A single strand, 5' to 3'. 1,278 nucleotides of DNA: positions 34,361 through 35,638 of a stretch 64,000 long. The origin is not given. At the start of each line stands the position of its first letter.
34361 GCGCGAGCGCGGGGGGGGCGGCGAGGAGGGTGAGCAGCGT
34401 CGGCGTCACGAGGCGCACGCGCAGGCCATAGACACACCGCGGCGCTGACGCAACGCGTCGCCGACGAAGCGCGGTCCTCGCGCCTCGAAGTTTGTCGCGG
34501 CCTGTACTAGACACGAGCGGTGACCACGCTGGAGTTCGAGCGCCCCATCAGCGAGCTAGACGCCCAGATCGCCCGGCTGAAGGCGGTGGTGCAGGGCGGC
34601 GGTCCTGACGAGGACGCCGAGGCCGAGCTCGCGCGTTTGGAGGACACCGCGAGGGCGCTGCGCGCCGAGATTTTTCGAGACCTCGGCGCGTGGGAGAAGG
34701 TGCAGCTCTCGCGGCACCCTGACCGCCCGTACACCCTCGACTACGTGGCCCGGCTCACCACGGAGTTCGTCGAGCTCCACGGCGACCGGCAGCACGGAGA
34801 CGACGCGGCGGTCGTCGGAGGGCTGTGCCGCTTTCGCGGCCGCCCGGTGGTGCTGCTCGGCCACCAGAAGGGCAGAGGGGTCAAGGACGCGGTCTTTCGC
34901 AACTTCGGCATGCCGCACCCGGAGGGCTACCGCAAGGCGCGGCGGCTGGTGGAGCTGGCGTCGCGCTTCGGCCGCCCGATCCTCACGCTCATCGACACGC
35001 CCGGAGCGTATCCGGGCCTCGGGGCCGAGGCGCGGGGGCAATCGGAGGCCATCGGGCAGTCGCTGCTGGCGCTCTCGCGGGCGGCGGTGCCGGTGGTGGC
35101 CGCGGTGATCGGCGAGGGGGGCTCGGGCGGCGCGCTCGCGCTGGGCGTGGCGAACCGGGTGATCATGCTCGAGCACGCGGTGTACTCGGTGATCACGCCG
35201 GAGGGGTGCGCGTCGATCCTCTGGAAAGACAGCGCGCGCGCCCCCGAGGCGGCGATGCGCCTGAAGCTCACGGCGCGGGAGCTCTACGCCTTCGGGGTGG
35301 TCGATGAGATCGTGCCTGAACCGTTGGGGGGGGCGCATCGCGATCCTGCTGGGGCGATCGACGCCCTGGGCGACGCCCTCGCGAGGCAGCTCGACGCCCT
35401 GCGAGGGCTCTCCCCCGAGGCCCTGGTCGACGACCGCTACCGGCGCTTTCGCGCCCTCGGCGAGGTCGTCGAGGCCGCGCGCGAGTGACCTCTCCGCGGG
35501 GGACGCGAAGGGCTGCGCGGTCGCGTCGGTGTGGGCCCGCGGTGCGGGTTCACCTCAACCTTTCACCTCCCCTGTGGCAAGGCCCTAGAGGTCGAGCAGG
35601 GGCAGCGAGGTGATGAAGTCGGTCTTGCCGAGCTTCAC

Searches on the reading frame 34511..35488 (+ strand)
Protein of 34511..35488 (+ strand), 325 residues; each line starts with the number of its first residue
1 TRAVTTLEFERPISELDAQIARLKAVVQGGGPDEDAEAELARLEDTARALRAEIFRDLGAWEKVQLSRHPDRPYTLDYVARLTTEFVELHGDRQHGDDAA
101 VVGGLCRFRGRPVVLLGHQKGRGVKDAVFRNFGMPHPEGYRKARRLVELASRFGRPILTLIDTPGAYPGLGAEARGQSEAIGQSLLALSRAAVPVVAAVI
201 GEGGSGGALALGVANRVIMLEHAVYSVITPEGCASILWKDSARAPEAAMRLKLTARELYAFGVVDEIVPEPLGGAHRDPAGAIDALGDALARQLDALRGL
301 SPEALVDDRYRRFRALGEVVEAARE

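Call 57: search_protein_families(library=pfam, proteins=[window:34511-35488:+], max_evalue=0.001)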
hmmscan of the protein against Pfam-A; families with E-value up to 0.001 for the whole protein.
window:34511-35488:+ (325 aa): 3 families
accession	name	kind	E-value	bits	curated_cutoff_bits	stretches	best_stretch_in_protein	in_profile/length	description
PF03255.19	ACCA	-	2.6e-133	444.4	23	1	7-317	2-310/310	Acetyl co-enzyme A carboxylase carboxyltransferase-like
PF01039.27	Carboxyl_trans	-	1.3e-15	57.4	22.3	1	96-246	279-425/493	Carboxyl transferase domain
PF06833.16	MdcE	-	0.0006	20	32.7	1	146-227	18-104/196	Malonate decarboxylase gamma subunit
